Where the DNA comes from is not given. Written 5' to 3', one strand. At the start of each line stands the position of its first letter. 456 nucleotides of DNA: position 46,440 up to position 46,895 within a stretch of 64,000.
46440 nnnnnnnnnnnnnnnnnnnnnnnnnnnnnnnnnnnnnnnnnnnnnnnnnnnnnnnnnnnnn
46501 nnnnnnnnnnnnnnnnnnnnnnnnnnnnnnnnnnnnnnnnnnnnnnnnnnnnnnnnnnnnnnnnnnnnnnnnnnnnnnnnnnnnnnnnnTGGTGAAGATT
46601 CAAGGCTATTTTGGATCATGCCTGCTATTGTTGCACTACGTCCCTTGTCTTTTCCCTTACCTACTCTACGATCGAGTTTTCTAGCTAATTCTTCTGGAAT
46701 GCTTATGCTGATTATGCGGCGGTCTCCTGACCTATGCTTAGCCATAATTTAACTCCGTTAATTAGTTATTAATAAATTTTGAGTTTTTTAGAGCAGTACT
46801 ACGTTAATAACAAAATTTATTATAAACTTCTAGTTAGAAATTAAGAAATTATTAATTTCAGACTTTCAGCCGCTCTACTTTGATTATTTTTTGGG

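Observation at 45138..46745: Fumarase C carrying an in-frame N-terminal ribbon-helix-helix (CopG/NikR-type) DNA-binding domain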

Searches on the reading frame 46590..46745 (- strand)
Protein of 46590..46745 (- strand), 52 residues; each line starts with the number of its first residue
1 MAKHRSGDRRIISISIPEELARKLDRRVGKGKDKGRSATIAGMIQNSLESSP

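Call 18: search_solved_structures(query=A1, max_evalue=10, show_alignments=4)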
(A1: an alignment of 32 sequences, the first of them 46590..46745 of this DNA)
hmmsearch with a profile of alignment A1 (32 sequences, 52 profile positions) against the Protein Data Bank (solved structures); distinct sequences matched with E-value up to 10: 3.
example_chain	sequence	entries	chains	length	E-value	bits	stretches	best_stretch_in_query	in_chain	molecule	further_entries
3b4t_A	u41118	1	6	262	0.35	13.9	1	18-49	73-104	Ribonuclease PH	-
7sqd_A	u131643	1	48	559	1.2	12.2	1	29-47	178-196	Flagellin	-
2na1_A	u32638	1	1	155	2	11.5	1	8-35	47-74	Polycomb complex protein BMI-1, Polyhomeotic-like 2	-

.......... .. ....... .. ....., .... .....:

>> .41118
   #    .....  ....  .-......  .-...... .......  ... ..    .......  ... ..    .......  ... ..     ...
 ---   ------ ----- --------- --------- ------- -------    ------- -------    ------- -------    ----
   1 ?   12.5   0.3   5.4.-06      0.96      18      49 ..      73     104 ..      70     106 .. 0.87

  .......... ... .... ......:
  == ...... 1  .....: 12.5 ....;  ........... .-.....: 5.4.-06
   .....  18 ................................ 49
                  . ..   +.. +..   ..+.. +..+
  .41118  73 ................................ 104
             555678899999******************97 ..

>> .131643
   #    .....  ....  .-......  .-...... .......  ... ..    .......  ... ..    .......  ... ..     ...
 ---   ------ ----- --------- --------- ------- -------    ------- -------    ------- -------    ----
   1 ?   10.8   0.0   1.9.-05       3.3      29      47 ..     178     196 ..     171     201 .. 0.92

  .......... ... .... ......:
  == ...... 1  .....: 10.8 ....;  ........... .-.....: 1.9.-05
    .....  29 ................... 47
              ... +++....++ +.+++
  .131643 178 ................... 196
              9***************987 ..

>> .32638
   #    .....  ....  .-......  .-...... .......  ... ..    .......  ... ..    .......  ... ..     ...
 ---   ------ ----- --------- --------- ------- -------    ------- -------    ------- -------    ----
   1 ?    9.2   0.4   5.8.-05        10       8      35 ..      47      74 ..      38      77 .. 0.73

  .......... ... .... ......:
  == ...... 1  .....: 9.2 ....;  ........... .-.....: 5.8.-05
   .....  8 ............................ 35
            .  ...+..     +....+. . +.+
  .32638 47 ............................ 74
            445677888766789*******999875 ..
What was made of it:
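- On Ribbon-helix-helix superfamily (Pfam RHH_1 / CopG-Arc-MetJ): A profile search of PDB sequences found nothing (call 18).
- Tried and rejected: Profile search of PDB sequences with the N-domain: only chance hits (call 18).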

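Call 20: search_protein_families(library=pfam, alignment_id=A1, max_evalue=1)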
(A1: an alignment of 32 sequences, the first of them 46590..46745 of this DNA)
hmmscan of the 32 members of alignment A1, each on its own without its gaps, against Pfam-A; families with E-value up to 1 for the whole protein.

A. member 1, window:46590-46745:- (52 aa): 2 families
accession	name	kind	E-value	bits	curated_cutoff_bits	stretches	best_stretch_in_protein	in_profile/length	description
PF01402.27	RHH_1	-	0.00046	20.5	20.5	1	12-40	2-29/39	Ribbon-helix-helix protein, copG family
PF15919.11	HicB_lk_antitox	-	0.053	14.1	27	1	10-42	90-121/123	HicB_like antitoxin of bacterial toxin-antitoxin system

B. families by the number of members that match (of 32 scanned): 4 families
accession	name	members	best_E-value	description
PF01402.27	RHH_1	31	2.6e-06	Ribbon-helix-helix protein, copG family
PF15919.11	HicB_lk_antitox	27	0.019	HicB_like antitoxin of bacterial toxin-antitoxin system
PF12651.13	RHH_3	2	0.014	Ribbon-helix-helix domain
PF23434.1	DUF7120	1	0.069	Family of unknown function (DUF7120)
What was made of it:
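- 46602..46745 (-): N-terminal ribbon-helix-helix domain, codons 1-48 (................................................). Net charge +7. Pfam RHH_1 matches 31 of 32 orthologues (call 20).
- On Ribbon-helix-helix superfamily (Pfam RHH_1 / CopG-Arc-MetJ): 31 of 32 orthologues match at E<=1, best 2.6e-6 (call 20).
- Checked: It matches 31 of 32 orthologous N-domains (E<=1; best E 2.6e-6) (call 20).
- Fold: RHH_1 matches 31 of 32 orthologues (call 20).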

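Call 23: predict_structure(alignment_id=A1)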
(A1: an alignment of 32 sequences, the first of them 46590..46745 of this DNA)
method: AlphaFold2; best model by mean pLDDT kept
length: 52 residues; sequences in the alignment: 32
mean_pLDDT: 69.4   pTM: 0.39
mean pLDDT of the five models: 69.4, 66.2, 61.7, 59.7, 59.1
residues with pLDDT >= 90: 0; 70-90: 29; 50-70: 23; < 50: 0
segments of 3 or more residues with pLDDT < 50: none
pLDDT, mean of each block of 10 residues (from residue 1): 65 80 70 61 75 55
secondary structure, 60 per line:
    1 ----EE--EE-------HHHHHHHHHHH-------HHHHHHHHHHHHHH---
elements in order: H18-28 H36-49
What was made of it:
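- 46602..46745 (-): AF2 gives a strand/helix/helix pattern (call 23).
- On Ribbon-helix-helix superfamily (Pfam RHH_1 / CopG-Arc-MetJ): AF2 gives strand residues about 5-10, helix 18-28 and helix 36-49 (call 23).
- Checked: RHH call, structure: AF2 predicts a strand followed by helix 18-28 and helix 36-49 (call 23).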

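Call 24: search_protein_representatives(alignment_id=A1)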
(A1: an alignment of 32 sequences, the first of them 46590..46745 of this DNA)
Query: 32 sequences, 52 profile positions. Proteins with E-value up to 0.001 (for the whole library): 44; up to 1e-10: 34; up to 1e-30: 0. The best 44 are listed.
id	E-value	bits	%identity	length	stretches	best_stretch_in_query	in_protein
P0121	4.4e-27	109.7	-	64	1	1-51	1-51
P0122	1.2e-26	108.4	-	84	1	1-51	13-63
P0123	1.5e-26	108.0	-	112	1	1-51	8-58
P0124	2.6e-26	107.2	-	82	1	1-49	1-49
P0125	3.0e-26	107.0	-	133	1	1-51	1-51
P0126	3.6e-26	106.8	-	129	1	1-51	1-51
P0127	5.2e-26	106.3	-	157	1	1-51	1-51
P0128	1.1e-25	105.3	-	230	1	1-51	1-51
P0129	1.1e-25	105.2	-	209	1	1-51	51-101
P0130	1.2e-25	105.1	-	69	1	1-51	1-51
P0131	2.4e-25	104.2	-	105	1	1-51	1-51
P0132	1.3e-24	101.8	-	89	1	1-50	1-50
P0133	4.7e-24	100.0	-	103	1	1-51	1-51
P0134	9.6e-24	99.0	-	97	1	1-50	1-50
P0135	3.4e-23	97.3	-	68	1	1-51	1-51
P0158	2.4e-09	52.9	-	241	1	1-50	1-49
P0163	1.8e-04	37.3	-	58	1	6-51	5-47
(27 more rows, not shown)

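Call 26: find_related_loci(query=A1, collection=genome_contigs, flank=4000)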
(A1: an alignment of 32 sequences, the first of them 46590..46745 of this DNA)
Query A1 (52 aa) in genome_contigs; peptide patterns used: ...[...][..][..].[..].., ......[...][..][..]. (x = any residue, [..] = any of these).
311 stretches matched a pattern; 256 encode a relative of the query (tblastn E <= 1e-3); the best 80 are kept; 80 distinct loci.
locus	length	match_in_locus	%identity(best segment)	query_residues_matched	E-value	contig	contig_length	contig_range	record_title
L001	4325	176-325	88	1-50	1e-25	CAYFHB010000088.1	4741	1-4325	MAG TPA_asm: uncultured Candidatus Poseidoniales archaeon isolate ERP001736_co2_54 genome assembly, contig: NODE_12951_l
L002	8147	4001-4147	88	1-49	7e-25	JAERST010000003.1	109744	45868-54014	MAG: Methanobacteriota archaeon isolate BH13 c_000000000954, whole genome shotgun sequence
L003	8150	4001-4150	86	1-50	2e-24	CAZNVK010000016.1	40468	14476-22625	MAG TPA_asm: uncultured Candidatus Poseidoniales archaeon isolate SRP167671_co2_219 genome assembly, contig: NODE_1236_l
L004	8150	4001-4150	84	1-50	5e-24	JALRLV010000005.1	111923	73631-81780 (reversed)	MAG: Candidatus Thalassarchaeaceae archaeon isolate WKH.41 NODE_5_length_111923_cov_14.885012, whole genome shotgun sequ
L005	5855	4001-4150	84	1-50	5e-24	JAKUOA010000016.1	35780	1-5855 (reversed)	MAG: Candidatus Thalassarchaeum sp. isolate ALOHA_A2.0_21 A2.0-MGIIb-O1-2_16, whole genome shotgun sequence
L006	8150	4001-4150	84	1-50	4e-24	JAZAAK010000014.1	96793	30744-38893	MAG: Thermoplasmatota archaeon isolate XB_MAG656 DB_MAG656_0014, whole genome shotgun sequence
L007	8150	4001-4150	84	1-50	5e-24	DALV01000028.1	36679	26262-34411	MAG TPA_asm: Euryarchaeota archaeon UBA105 UBA105_contig_5737, whole genome shotgun sequence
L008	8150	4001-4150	84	1-50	5e-24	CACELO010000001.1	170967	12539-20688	uncultured Candidatus Poseidoniales archaeon isolate AG-404-A19 genome assembly, contig: AG-404-A19_NODE_1, whole genome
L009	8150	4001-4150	84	1-50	4e-24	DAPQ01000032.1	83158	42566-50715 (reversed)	MAG TPA_asm: Euryarchaeota archaeon UBA19 UBA19_contig_8188, whole genome shotgun sequence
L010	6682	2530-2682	84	1-51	5e-24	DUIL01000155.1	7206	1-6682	MAG TPA_asm: Candidatus Thalassarchaeaceae archaeon isolate UBA12570 contig_45995, whole genome shotgun sequence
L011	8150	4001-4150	84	1-50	4e-24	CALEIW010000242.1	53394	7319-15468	MAG TPA_asm: uncultured euryarchaeote isolate ERR598969_bin.13_CONCOCT_v1.1_MAG genome assembly, contig: ERZ832854.25, w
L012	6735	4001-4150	84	1-50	5e-24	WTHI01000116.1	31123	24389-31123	MAG: Methanobacteriota archaeon isolate PL34863bin_27 NODE_473_length_31123_cov_84.470677, whole genome shotgun sequence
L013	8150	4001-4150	86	1-50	6e-24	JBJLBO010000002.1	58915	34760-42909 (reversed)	MAG: Candidatus Thalassarchaeaceae archaeon isolate LRMED-021 MGIIb-O1-LRMED-021-C2, whole genome shotgun sequence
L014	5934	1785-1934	86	1-50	7e-24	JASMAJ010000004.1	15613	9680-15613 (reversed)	MAG: Candidatus Thalassarchaeaceae archaeon isolate ETNP2_MAG_92 NODE_4_length_15613_cov_3.074601, whole genome shotgun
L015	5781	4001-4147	84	1-49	8e-24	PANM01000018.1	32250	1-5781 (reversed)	MAG: Methanobacteriota archaeon isolate SAT2681 99667, whole genome shotgun sequence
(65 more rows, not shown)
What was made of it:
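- The best 80 are all archaeal MAGs, and 45 are explicitly named Poseidoniales, Thalassarchaeaceae, Poseidonia or MGII (call 26).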

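Call 36: fold_search(model_id=the predicted structure, library=pdb)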
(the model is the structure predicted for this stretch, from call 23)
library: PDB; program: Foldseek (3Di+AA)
matches with E <= 10: 14; with E <= 0.001: 0
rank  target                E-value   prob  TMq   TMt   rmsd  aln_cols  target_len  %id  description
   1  6kyt_P                8.6e-01  0.72  0.57  0.44   2.3        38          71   24  The structure of the M. tb toxin MazEF-mt1 complex (released 2020-08-05)
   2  6kyt_C                1.5e+00  0.54  0.56  0.42   2.4        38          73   24  The structure of the M. tb toxin MazEF-mt1 complex (released 2020-08-05)
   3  6kyt_Q                2.5e+00  0.41  0.57  0.43   2.3        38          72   24  The structure of the M. tb toxin MazEF-mt1 complex (released 2020-08-05)
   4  4fmr_D                2.7e+00  0.07  0.27  0.10  10.7        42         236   21  Crystal structure of a Putative bacterial DNA binding protein (BVU_2165) from Bacteroides vulgatus ATCC 8482 at 2.25 A (released 2012-08-15)
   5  1par_A                2.9e+00  0.25  0.58  0.58   3.7        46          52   13  DNA RECOGNITION BY BETA-SHEETS IN THE ARC REPRESSOR-OPERATOR CRYSTAL STRUCTURE (released 1994-07-31)
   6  1par_C                3.1e+00  0.21  0.58  0.59   4.2        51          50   16  DNA RECOGNITION BY BETA-SHEETS IN THE ARC REPRESSOR-OPERATOR CRYSTAL STRUCTURE (released 1994-07-31)
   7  6gyg_B                5.6e+00  0.23  0.60  0.53   2.3        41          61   20  X-ray structure of the apo form of the establishement gene regulator Reg576 of the G+ plasmid p576 (released 2018-10-17)
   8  2hza_A                6.0e+00  0.23  0.63  0.28   2.4        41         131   20  Nickel-bound full-length Escherichia coli NikR (released 2006-08-22)
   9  7ycs_B                6.4e+00  0.12  0.56  0.36   6.1        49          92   20  Heterotetramer of Antitoxin PrpA together with Toxin PrpT from Pseudoalteromonas rubra (released 2022-09-21)
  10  2ba3_MODEL_1_A        6.9e+00  0.13  0.58  0.59   6.2        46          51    9  NMR Structure of NikA N-terminal Fragment (released 2006-10-03)
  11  7vp5_J                7.4e+00  0.14  0.57  0.54   3.0        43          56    9  Structure of a transcription factor and DNA complex (released 2022-10-19)
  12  2lfh_MODEL_1_A        8.0e+00  0.02  0.30  0.24   9.3        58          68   16  Solution NMR Structure of the Helix-loop-Helix Domain of Human ID3 Protein, Northeast Structural Genomics Cons (released 2011-07-27)
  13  7vp3_J                8.6e+00  0.10  0.55  0.51   4.6        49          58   18  Structure of a transcription factor and DNA complex (released 2022-10-19)
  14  5zkt_B                9.9e+00  0.06  0.46  0.44   3.6        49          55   18  Crystal structure of TCP domain of PCF6 in Oryza sativa (released 2019-03-27)
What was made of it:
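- On Ribbon-helix-helix superfamily (Pfam RHH_1 / CopG-Arc-MetJ): Foldseek hits are mostly RHH but have E above 0.8 (call 36).
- The Foldseek hits are also mostly RHH proteins, though not significant (call 36).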

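Call 41: find_homologous_proteins(query=P0158)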
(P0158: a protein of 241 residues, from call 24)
Query P0158 (241 aa): 8000 proteins with E <= 0.001 among 8000 candidates; the best 120 are listed.
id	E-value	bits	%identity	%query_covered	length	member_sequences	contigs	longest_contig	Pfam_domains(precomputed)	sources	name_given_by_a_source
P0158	7.4e-158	541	100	100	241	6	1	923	PF00206.26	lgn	-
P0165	1.6e-157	540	100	100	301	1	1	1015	PF00206.26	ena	-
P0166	5.1e-133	460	87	100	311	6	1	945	PF00206.26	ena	-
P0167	6.2e-133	460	87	100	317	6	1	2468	PF00206.26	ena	-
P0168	1.9e-127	442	82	100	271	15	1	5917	PF00206.26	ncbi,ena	-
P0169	7.3e-123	427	86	92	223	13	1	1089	PF00206.26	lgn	-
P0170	1.2e-112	394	81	90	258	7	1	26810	PF00206.26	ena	-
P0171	2.6e-102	360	100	68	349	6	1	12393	PF00206.26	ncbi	ncbi:MAG: class II fumarate hydratase, partial [Candidatus Thalassarchaeaceae archaeon]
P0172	2.4e-101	356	84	80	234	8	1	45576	PF00206.26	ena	-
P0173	3.3e-98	346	87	76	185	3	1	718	PF00206.26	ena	-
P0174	8.0e-95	335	92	68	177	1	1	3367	PF00206.26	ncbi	ncbi:MAG TPA: class II fumarate hydratase, partial [Candidatus Poseidoniales archaeon]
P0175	3.7e-88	313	63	100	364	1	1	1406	PF00206.26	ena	-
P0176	8.5e-88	312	60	100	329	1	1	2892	PF00206.26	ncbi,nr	ncbi:MAG TPA: lyase family protein, partial [Candidatus Poseidoniaceae archaeon]|nr:lyase family pro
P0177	1.2e-87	312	60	100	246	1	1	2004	PF00206.26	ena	-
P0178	1.9e-87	311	60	100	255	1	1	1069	PF00206.26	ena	-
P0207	3.1e-82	294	59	100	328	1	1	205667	PF00206.26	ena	-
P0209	2.6e-80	288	58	100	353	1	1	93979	PF00206.26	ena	-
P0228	5.0e-76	274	72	71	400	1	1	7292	PF00206.26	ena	-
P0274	7.5e-70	253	67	71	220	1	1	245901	PF00206.26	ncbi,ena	-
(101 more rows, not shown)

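Call 44: find_encoding_contigs(protein=P0163, flank=4000, max_places=4)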
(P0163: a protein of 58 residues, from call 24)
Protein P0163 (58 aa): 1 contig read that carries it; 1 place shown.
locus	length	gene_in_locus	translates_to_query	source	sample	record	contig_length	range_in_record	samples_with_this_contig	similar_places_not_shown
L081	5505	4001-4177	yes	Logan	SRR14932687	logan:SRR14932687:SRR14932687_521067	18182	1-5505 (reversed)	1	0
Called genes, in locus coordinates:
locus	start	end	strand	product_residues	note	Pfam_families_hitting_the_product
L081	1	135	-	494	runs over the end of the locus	PF03237:Terminase_6N, PF17289:Terminase_6C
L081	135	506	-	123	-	PF00196:GerE (faint)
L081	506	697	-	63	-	-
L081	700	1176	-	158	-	PF11351:GTA_holin_3TM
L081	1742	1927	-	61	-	-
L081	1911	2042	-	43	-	-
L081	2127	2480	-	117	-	-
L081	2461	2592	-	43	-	-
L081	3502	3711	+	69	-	-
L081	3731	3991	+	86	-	-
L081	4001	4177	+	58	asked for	-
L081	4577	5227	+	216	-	PF13576:Pentapeptide_3 (faint), PF13599:Pentapeptide_4 (faint), PF00805:Pentapeptide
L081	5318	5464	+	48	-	-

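Call 57: find_encoding_contigs(protein=P0207, flank=5000, max_places=3)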
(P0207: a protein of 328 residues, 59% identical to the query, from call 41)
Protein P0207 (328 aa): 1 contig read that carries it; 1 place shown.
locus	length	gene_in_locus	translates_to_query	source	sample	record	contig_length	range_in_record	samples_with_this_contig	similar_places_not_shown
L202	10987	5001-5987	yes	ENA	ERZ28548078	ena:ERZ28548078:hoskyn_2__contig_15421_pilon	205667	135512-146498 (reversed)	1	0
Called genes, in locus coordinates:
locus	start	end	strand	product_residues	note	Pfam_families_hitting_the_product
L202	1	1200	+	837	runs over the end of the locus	PF07705:CARDB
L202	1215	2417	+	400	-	-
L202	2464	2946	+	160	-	PF00160:Pro_isomerase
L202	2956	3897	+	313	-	PF01112:Asparaginase_2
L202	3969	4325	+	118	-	-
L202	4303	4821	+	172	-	-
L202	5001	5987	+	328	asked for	PF00206:Lyase_1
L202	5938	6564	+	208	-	PF00206:Lyase_1, PF10415:FumaraseC_C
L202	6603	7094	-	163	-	-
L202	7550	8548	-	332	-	-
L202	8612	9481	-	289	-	PF20598:DUF6795 (weak)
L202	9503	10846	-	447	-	PF13167:GTP-bdg_N, PF01926:MMR_HSR1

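Call 58: find_encoding_contigs(protein=P0209, flank=5000, max_places=3)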
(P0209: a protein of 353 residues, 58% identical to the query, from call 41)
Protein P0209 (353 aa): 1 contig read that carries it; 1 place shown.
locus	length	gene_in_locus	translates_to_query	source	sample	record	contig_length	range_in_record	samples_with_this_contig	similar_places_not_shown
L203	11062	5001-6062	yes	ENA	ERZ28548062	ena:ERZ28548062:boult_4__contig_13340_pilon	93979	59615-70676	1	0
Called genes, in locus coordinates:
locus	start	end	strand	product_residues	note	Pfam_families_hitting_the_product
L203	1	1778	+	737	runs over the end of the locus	PF07705:CARDB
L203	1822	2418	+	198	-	-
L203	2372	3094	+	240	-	-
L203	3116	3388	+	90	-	-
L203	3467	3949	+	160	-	PF00160:Pro_isomerase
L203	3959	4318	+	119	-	PF01112:Asparaginase_2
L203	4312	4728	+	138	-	PF01112:Asparaginase_2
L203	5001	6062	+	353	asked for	PF00206:Lyase_1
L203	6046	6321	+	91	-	PF00206:Lyase_1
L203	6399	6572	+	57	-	PF10415:FumaraseC_C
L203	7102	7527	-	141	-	-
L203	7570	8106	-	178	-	-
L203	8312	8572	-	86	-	-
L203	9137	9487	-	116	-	-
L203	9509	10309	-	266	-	PF01926:MMR_HSR1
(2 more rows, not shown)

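Call 59: find_encoding_contigs(protein=P0228, flank=5000, max_places=3)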
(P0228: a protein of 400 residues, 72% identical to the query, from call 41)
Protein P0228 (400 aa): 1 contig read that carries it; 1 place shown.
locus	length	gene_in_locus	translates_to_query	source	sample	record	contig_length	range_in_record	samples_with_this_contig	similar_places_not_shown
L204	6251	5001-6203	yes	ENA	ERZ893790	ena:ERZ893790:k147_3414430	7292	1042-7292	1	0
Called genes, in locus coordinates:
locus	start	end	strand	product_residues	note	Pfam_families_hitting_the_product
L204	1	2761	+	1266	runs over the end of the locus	?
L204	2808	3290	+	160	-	PF00160:Pro_isomerase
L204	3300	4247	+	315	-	PF01112:Asparaginase_2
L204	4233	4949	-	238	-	-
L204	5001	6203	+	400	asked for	PF00206:Lyase_1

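Call 61: find_encoding_contigs(protein=P0168, flank=4000, max_places=3)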
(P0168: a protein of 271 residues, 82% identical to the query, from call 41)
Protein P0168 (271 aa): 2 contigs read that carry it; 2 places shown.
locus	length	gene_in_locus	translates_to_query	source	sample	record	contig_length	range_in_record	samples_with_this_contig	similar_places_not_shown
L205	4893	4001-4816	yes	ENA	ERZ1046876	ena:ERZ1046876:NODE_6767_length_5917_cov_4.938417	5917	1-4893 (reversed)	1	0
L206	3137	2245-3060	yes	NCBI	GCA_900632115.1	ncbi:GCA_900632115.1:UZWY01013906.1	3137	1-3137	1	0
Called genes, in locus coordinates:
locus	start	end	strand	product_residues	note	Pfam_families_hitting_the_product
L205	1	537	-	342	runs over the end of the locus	PF00752:XPG_N, PF00867:XPG_I, PF01367:5_3_exonuc (weak)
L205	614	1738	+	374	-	PF01170:UPF0020, PF03602:Cons_hypoth95 (weak), PF13649:Methyltransf_25 (faint), PF13847:Methyltransf_31 (weak)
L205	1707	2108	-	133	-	PF03692:CxxCxxCC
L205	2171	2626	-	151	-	PF00255:GSHPx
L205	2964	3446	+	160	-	PF00160:Pro_isomerase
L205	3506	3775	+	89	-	-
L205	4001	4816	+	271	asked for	PF00206:Lyase_1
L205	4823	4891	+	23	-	?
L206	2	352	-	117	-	?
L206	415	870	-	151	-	PF00255:GSHPx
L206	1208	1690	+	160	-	PF00160:Pro_isomerase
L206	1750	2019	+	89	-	-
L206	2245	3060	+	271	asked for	PF00206:Lyase_1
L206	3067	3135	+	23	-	?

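Call 62: find_encoding_contigs(protein=P0274, flank=4000, max_places=3)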
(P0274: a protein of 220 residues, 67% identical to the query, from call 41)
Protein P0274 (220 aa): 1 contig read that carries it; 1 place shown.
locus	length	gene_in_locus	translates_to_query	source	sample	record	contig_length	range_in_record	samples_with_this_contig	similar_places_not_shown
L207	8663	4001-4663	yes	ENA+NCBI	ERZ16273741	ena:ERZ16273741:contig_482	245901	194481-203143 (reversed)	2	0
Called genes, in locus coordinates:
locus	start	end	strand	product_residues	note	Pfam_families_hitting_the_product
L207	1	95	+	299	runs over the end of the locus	PF01293:PEPCK_ATP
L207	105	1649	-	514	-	PF13424:TPR_12 (faint)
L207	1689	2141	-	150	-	PF00255:GSHPx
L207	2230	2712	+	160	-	PF00160:Pro_isomerase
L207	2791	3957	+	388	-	PF21338:Top1B_N_bact, PF01028:Topoisom_I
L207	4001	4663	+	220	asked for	PF00206:Lyase_1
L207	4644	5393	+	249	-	PF00206:Lyase_1, PF10415:FumaraseC_C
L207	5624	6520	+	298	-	PF06966:DUF1295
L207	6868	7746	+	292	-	-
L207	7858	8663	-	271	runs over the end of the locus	PF06271:RDD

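Call 63: find_encoding_contigs(protein=P0167, flank=4000, max_places=3)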
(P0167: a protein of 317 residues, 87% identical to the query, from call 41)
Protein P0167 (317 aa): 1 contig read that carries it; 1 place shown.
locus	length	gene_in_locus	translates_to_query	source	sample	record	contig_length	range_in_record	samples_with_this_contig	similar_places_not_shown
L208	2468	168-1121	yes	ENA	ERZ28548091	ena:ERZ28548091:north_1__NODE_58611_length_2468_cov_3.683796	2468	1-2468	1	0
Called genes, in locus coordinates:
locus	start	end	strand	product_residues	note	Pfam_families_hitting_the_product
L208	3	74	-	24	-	?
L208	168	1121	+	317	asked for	PF00206:Lyase_1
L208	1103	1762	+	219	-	PF00206:Lyase_1, PF10415:FumaraseC_C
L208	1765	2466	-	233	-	?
